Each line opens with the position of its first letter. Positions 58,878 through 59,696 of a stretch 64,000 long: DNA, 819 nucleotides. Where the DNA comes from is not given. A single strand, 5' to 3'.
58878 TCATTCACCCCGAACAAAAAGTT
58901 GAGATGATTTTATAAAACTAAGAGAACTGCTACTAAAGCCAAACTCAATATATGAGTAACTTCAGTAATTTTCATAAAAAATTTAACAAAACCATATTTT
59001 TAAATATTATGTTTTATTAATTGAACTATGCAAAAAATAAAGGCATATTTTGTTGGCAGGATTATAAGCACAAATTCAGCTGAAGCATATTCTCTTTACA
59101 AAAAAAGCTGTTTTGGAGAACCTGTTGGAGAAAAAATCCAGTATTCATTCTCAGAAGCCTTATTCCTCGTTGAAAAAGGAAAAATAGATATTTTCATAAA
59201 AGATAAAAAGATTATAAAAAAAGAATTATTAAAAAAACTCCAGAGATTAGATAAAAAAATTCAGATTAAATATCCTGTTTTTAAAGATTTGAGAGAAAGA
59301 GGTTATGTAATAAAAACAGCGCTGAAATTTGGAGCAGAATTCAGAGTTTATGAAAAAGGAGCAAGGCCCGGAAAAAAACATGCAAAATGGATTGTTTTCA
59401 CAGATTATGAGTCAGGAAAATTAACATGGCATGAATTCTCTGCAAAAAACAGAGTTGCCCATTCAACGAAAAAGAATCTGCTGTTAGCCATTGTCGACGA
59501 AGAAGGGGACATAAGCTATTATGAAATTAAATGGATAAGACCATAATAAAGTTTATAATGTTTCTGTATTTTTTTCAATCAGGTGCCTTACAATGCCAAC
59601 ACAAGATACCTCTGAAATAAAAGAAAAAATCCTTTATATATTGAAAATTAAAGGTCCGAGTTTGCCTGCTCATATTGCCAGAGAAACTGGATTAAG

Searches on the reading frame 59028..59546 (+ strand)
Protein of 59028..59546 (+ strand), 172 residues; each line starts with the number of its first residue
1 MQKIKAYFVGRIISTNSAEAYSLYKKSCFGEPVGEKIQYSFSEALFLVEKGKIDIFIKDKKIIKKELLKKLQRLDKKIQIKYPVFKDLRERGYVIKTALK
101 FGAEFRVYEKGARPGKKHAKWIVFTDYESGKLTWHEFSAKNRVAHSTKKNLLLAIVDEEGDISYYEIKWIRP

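Call 13: search_protein_families(library=pfam, proteins=[window:59028-59546:+])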
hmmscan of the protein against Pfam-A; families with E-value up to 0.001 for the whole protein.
window:59028-59546:+ (172 aa): 2 families
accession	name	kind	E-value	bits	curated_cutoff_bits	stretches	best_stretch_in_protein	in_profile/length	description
PF01974.23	tRNA_int_endo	-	4.4e-28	97.6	27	1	80-164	3-85/85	tRNA intron endonuclease, catalytic C-terminal domain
PF02778.19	tRNA_int_endo_N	-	8.1e-12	44.9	21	1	10-66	7-64/67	tRNA intron endonuclease, N-terminal domain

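Call 25: search_solved_structures(query=window:59028-59546:+, max_evalue=0.01, show_alignments=3)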
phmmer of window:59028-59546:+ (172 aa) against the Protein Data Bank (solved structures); distinct sequences matched with E-value up to 0.01: 25.
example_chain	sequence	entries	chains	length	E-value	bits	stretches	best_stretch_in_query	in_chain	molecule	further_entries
5x89_A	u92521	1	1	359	8e-37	129.9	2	20-170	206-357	EndA-like protein,tRNA-splicing endonuclease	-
1a79_A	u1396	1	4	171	7.9e-32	113.7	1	27-172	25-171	TRNA ENDONUCLEASE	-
3iey_A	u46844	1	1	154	3e-31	111.8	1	39-172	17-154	tRNA-splicing endonuclease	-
4fz2_A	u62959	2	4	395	3.5e-25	92.1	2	39-156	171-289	tRNA intron endonuclease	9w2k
2cv8_A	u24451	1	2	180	2.5e-23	86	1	13-171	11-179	tRNA-splicing endonuclease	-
3p1z_B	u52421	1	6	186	4.3e-21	78.8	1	12-172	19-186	tRNA-splicing endonuclease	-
3ajv_B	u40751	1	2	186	1.1e-19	74.2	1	12-172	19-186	tRNA-splicing endonuclease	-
1r0v_A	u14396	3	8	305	1.1e-17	67.7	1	16-154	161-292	tRNA-intron endonuclease | Putative tRNA-intron endonuclease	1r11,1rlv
2gjw_A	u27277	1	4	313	1.5e-17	67.2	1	16-154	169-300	tRNA-splicing endonuclease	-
2zyz_B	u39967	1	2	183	9.4e-16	61.4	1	35-171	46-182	tRNA-splicing endonuclease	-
3p1y_A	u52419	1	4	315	1.3e-15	61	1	37-154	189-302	tRNA-splicing endonuclease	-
3iey_B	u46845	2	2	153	1.3e-11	47.9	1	30-171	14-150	NEQ261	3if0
6z9u_A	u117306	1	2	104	2.4e-08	37.3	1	79-170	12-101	tRNA-splicing endonuclease subunit Sen34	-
8iss_C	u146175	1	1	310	2.2e-07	34.1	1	79-170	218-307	tRNA-splicing endonuclease subunit Sen34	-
8hmz_B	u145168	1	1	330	2.6e-07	33.9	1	79-170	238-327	tRNA-splicing endonuclease subunit Sen34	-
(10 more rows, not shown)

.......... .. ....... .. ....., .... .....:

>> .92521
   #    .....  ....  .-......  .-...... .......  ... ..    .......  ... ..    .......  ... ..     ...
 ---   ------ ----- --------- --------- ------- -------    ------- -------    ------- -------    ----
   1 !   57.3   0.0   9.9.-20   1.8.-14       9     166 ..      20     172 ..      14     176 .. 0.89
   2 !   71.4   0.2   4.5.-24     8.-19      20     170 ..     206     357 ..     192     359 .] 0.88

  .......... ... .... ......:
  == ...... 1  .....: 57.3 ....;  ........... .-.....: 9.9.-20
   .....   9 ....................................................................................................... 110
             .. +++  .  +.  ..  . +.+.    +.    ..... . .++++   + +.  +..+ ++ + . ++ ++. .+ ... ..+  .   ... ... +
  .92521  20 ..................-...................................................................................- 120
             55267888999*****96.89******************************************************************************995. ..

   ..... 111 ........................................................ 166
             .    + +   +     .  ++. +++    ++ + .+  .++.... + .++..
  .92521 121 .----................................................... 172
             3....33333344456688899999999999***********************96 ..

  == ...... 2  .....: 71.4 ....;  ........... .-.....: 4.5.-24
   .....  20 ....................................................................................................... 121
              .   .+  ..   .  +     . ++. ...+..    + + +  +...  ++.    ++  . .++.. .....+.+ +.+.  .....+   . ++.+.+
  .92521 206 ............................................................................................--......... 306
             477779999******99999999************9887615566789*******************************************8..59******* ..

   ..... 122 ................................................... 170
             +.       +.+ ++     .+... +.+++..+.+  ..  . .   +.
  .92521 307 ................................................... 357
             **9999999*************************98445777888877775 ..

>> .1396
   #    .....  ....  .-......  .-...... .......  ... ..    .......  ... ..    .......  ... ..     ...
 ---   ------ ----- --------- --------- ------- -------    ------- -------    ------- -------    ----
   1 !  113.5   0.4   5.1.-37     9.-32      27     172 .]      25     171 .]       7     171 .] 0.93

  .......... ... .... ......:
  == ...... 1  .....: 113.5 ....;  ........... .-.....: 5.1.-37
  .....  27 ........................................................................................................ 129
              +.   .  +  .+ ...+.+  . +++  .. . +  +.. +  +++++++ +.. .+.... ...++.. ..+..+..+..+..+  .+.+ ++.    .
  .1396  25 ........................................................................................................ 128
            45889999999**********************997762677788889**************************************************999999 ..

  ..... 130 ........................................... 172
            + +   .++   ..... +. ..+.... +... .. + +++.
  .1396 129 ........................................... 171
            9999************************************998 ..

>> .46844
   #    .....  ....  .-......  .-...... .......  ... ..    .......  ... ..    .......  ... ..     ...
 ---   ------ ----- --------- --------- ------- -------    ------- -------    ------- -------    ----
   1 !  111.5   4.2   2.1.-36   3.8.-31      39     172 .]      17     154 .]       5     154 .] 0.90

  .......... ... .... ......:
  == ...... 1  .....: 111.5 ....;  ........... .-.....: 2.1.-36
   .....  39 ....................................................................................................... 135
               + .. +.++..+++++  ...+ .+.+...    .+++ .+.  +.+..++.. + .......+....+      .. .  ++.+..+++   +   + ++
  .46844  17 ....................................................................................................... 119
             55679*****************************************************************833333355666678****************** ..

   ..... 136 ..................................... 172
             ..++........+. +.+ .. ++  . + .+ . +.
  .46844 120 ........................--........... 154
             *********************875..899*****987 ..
